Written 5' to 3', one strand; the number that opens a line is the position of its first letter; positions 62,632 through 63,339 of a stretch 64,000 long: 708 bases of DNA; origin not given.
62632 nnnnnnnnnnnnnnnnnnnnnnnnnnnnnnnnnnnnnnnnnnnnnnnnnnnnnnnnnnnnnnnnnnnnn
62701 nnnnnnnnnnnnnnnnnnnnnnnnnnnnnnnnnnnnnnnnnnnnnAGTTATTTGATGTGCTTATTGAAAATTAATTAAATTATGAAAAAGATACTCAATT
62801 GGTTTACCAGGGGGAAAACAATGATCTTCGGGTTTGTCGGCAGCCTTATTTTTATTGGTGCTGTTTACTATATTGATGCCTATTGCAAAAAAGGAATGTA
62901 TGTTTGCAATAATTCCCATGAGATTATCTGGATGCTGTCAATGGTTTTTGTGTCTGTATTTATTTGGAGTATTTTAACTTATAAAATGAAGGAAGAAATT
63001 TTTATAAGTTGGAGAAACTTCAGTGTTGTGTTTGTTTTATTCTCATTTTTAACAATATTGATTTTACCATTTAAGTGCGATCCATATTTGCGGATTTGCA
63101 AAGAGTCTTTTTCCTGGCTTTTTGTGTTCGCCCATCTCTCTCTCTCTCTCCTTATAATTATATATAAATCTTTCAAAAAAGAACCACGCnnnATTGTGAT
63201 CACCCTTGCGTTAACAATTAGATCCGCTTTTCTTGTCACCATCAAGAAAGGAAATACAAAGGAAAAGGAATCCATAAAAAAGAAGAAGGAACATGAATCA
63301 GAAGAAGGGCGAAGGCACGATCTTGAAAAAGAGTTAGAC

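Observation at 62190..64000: Cassette-like duplication: giant-protein C-terminal module + membrane-protein gene, followed by an orphan module + frameshifted paralogous membrane-protein gene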

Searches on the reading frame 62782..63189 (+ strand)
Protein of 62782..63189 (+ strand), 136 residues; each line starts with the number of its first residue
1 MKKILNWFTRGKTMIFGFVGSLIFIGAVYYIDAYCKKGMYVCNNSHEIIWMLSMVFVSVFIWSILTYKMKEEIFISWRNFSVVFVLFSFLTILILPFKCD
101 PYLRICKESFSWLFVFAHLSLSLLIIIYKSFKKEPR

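Call 6: find_encoding_contigs(protein=window:62782-63189:+, flank=10000, max_places=10)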
Protein window:62782-63189:+ (136 aa): 11 contigs read that carry it; 5 places shown.
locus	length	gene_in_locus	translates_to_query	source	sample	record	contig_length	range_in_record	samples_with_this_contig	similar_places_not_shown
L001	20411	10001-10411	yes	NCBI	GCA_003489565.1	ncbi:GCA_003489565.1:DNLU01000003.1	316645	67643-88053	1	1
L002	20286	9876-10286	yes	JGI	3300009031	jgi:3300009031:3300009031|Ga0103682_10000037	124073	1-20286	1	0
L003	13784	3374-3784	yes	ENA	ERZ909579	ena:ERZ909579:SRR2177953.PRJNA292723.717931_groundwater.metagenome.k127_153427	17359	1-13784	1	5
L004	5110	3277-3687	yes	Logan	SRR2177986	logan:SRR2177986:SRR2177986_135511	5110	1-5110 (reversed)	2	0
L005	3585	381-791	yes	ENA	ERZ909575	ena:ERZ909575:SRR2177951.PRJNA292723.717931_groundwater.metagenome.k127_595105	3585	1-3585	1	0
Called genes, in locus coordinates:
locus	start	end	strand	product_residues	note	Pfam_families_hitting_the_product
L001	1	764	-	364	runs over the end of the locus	PF00575:S1 (weak), PF21710:Spt6_S1 (faint), PF21543:CvfB_2nd (faint), PF23459:S1_RRP5 (faint), PF24685:OB_RRP5_4th (faint), PF00575:S1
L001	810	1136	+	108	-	-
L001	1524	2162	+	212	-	PF13483:Lactamase_B_3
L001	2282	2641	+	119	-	-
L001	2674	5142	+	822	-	PF00521:DNA_topoisoIV, PF03989:DNA_gyraseA_C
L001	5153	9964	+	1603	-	PF02450:LCAT, PF24096:DUF7379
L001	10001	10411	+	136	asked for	-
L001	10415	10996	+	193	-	-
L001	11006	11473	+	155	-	-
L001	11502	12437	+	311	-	-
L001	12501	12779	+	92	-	-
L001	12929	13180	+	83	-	-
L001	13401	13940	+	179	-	PF02475:TRM5-TYW2_MTfase (weak), PF01209:Ubie_methyltran, PF01728:FtsJ (weak), PF05175:MTS (weak), PF13847:Methyltransf_31, PF08241:Methyltransf_11, PF08242:Methyltransf_12, PF13649:Methyltransf_25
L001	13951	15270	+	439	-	PF01547:SBP_bac_1, PF13416:SBP_bac_8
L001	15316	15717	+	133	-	PF04956:TrbC (faint)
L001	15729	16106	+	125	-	PF18895:T4SS_pilin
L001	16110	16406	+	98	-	PF18895:T4SS_pilin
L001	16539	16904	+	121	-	PF18895:T4SS_pilin (weak)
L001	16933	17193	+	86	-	PF18895:T4SS_pilin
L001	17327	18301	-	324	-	-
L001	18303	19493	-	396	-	-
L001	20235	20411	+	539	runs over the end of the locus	PF07690:MFS_1 (faint), PF01564:Spermine_synth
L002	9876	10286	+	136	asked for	-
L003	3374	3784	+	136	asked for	-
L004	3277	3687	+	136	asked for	-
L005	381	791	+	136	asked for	-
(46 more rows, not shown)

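Call 7: search_protein_families(library=pfam, proteins=[window:62782-63189:+], max_evalue=0.1)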
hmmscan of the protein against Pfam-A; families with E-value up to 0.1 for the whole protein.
window:62782-63189:+ (136 aa): 0 families

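Call 17: find_homologous_proteins(query=L001:11502-12434:+, max_evalue=0.001)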
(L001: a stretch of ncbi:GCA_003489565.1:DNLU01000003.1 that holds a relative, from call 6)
Query L001:11502-12434:+ (311 aa): 7 proteins with E <= 0.001 among 4614 candidates.
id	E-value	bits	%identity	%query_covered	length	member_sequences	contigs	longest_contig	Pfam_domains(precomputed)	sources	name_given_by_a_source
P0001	8.3e-191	650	100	98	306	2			-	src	-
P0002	3.7e-143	494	73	100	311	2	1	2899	-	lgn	-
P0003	1.4e-138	479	72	96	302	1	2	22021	-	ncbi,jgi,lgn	ncbi:MAG: hypothetical protein WC791_04650 [Candidatus Paceibacterota bacterium]|jgi:hypothetical pr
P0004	9.9e-124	430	66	100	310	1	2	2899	-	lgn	-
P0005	2.3e-112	393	62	96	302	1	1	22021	-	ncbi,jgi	ncbi:MAG: hypothetical protein WC791_04645 [Candidatus Paceibacterota bacterium]|jgi:hypothetical pr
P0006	2.9e-89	317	75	67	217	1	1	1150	-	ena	-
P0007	5.5e-54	202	53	59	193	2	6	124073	-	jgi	-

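Call 18: find_homologous_proteins(query=window:62782-63189:+, max_evalue=0.01)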
Query window:62782-63189:+ (136 aa): 6 proteins with E <= 0.01 among 40 candidates.
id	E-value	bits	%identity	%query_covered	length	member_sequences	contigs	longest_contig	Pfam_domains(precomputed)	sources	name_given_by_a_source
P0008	4.0e-73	262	100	90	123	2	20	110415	-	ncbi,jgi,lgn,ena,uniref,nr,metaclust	ncbi:MAG: hypothetical protein UU88_C0003G0047 [Parcubacteria group bacterium GW2011_GWC1_42_11]|uni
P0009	4.6e-61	223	73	99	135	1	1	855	-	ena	-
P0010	6.0e-51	190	65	97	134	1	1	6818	-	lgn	-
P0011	7.1e-31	125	47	99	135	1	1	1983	-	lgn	-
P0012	8.5e-28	115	44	100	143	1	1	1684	-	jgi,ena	-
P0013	4.5e-8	51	28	99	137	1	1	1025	-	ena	-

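Call 19: find_encoding_contigs(protein=P0003, flank=10000, max_places=4)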
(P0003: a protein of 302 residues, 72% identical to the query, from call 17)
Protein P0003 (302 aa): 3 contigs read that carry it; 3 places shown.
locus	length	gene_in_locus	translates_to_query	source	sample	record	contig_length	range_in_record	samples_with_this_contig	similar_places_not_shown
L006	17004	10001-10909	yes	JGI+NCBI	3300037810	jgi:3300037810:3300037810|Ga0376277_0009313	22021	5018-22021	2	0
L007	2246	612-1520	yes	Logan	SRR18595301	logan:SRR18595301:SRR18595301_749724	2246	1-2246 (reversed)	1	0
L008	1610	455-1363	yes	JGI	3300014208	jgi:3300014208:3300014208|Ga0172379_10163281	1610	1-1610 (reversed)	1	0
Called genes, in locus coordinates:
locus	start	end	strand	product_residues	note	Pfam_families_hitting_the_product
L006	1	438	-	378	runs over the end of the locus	PF13477:Glyco_trans_4_2, PF20706:GT4-conflict (faint), PF13439:Glyco_transf_4, PF13579:Glyco_trans_4_4, PF00534:Glycos_transf_1, PF13692:Glyco_trans_1_4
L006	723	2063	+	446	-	PF02397:Bac_transf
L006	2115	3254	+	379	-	PF01073:3Beta_HSD, PF01370:Epimerase, PF07993:NAD_binding_4 (weak)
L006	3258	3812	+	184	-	PF01569:PAP2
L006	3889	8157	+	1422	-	PF02450:LCAT, PF24096:DUF7379 (weak)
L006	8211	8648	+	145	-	-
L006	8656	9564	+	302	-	-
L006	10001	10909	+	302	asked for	-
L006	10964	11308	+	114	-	-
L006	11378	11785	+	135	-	-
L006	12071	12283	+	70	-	-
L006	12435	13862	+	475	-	PF21760:SecD_1st, PF22599:SecDF_P1_head, PF02355:SecD_SecF_C, PF03176:MMPL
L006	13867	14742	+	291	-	PF07549:Sec_GG, PF02355:SecD_SecF_C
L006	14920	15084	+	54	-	-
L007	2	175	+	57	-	?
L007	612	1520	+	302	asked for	-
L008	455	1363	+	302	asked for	-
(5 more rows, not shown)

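Call 20: find_encoding_contigs(protein=P0002, flank=10000, max_places=4)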
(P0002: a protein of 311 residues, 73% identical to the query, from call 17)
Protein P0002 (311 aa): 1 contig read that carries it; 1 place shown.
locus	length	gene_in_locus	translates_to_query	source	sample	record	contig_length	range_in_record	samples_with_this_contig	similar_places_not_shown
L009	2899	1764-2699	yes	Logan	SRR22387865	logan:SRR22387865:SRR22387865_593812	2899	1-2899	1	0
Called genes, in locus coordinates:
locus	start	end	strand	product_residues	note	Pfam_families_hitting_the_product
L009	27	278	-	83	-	-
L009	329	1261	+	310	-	-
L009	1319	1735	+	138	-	-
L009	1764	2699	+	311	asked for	-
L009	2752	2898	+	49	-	?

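Call 21: find_encoding_contigs(protein=P0010, flank=10000, max_places=4)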
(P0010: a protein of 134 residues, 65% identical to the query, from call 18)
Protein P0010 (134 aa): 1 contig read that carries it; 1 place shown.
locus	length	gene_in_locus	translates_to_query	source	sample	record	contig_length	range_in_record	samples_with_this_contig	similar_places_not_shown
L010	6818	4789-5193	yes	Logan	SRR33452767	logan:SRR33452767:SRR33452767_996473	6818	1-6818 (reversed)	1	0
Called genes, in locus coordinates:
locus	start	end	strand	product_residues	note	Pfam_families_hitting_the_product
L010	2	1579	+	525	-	?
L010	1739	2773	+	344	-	PF00268:Ribonuc_red_sm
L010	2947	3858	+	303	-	PF04471:Mrr_cat (weak)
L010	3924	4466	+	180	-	-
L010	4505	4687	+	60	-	-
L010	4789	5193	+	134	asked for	-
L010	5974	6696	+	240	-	PF04402:SIMPL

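Call 46: search_protein_families(library=ncbifam, proteins=[window:62782-63189:+, L001:11502-12434:+], max_evalue=0.1)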
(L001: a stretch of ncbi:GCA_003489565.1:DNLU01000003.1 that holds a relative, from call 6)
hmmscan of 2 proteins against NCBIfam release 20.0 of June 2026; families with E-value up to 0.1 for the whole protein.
window:62782-63189:+ (136 aa): 0 families

L001:11502-12434:+ (311 aa): 0 families

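Call 66: search_protein_families(library=phrogs, proteins=[window:62782-63189:+, L001:11502-12434:+], max_evalue=1)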
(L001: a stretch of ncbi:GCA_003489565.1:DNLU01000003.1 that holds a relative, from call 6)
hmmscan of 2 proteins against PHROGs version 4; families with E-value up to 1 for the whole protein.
window:62782-63189:+ (136 aa): 1 family
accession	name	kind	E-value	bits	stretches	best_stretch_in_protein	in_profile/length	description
phrog_37654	-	unknown function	0.019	15.9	1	20-89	94-158/168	-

L001:11502-12434:+ (311 aa): 0 families

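Call 67: search_protein_families(library=padloc, proteins=[window:62782-63189:+, L001:11502-12434:+], max_evalue=1)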
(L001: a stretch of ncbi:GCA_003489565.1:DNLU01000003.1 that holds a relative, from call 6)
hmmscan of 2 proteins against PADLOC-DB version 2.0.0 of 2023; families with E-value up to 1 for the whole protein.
window:62782-63189:+ (136 aa): 0 families

L001:11502-12434:+ (311 aa): 0 families
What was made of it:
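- No hit to any immunity or defence family (calls 7, 46, 66, 67).
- Tried and rejected: Nothing significant (calls 7, 46, 66, 67).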

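Call 69: find_homologous_proteins(query=A6, max_evalue=0.001)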
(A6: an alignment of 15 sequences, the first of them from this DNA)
Query A6 (15 sequences) (136 aa, profile of the alignment): 32 proteins with E <= 0.001 among 8000 candidates.
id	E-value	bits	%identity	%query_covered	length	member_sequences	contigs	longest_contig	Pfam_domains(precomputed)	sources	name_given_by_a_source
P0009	1.0e-43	167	73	99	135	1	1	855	-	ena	-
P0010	4.6e-43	165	65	97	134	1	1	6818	-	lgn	-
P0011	5.1e-43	165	47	99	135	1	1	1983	-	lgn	-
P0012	3.4e-41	159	44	100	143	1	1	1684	-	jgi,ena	-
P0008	3.7e-38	149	100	90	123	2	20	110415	-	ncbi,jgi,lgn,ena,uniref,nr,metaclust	ncbi:MAG: hypothetical protein UU88_C0003G0047 [Parcubacteria group bacterium GW2011_GWC1_42_11]|uni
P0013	1.5e-37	147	28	99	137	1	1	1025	-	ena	-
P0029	1.5e-33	134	28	99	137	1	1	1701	-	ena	-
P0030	1.1e-31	128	28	95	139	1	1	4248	-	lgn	-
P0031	5.8e-31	126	30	96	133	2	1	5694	-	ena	-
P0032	1.2e-29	121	44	18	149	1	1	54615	-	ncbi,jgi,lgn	ncbi:MAG: hypothetical protein WC791_03935 [Candidatus Paceibacterota bacterium]|jgi:hypothetical pr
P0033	1.1e-27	115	23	60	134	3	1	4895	-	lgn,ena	-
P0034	3.2e-27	113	25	68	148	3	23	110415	-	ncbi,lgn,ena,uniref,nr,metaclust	ncbi:MAG: hypothetical protein UU88_C0003G0049 [Parcubacteria group bacterium GW2011_GWC1_42_11]|uni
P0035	1.4e-25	108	30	99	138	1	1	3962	-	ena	-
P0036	2.3e-25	107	23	48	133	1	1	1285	-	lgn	-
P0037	1.8e-22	98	24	36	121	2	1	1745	-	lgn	-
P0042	1.8e-15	75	28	50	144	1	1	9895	-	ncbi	-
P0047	1.3e-12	66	24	74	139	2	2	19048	-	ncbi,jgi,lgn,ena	-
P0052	1.8e-10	59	26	63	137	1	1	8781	-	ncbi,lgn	-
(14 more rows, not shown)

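Call 70: find_encoding_contigs(protein=P0047, flank=7000, max_places=2)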
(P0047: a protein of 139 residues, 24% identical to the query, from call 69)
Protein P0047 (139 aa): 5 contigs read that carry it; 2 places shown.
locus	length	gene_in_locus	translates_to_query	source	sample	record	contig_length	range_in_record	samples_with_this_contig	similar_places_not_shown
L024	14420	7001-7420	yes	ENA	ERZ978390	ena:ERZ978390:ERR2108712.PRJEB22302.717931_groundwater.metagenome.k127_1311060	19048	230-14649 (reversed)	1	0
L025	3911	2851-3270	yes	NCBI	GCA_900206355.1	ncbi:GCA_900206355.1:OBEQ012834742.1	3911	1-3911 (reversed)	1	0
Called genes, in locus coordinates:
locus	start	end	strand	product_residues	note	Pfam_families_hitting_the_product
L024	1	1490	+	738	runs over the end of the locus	-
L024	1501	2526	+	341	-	-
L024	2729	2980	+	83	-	-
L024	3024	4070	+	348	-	PF01548:DEDD_Tnp_IS110, PF02371:Transposase_20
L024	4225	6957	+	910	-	PF02450:LCAT, PF24096:DUF7379 (weak)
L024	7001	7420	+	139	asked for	-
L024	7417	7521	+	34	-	-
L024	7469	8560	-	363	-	PF00154:RecA_N, PF08423:Rad51, PF06745:ATPase (weak), PF27531:MT3502_N (weak), PF01637:ATPase_2 (weak), PF21096:RecA_C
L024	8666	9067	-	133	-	PF09136:Glucodextran_B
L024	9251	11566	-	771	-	PF13491:FtsK_4TM (weak), PF17854:FtsK_alpha, PF01580:FtsK_SpoIIIE, PF09397:FtsK_gamma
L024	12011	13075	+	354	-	-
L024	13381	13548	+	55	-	-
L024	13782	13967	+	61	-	-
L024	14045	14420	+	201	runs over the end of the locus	?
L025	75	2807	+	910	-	PF02450:LCAT, PF24096:DUF7379 (weak)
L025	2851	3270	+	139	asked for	-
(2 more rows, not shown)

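Call 71: find_encoding_contigs(protein=P0042, flank=7000, max_places=2)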
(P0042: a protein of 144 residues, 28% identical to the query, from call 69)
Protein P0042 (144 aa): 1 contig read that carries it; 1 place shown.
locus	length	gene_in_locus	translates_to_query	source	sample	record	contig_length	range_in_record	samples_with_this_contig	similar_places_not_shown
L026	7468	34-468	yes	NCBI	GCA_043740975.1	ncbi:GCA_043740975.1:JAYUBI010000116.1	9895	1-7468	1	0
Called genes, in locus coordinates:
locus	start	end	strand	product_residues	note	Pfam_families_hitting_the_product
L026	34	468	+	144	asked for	-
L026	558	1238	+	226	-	-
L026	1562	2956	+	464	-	PF01336:tRNA_anti-codon, PF00152:tRNA-synt_2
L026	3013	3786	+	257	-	PF02616:SMC_ScpA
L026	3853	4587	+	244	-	PF04079:SMC_ScpB, PF01047:MarR (faint)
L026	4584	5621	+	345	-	PF00768:Peptidase_S11, PF13354:Beta-lactamase2 (weak)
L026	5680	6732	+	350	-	PF00953:Glycos_transf_4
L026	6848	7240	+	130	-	-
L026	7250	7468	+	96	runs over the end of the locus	-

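Call 72: find_encoding_contigs(protein=P0052, flank=7000, max_places=2)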
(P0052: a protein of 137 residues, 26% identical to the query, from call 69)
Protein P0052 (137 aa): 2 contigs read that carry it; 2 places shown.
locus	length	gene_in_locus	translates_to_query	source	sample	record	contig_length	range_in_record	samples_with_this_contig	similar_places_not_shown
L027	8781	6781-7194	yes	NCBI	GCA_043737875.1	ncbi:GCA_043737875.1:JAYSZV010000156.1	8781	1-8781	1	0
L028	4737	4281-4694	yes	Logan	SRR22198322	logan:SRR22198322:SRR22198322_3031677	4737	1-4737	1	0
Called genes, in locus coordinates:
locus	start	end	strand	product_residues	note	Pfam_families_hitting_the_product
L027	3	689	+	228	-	?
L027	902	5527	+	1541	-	PF02450:LCAT, PF18676:MBG_2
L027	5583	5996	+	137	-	-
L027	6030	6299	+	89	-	-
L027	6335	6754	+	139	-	-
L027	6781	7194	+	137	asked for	-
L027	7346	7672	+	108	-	-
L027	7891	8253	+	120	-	-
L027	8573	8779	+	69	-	?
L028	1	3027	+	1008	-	?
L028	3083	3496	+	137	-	-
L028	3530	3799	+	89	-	-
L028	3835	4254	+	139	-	-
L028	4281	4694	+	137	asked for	-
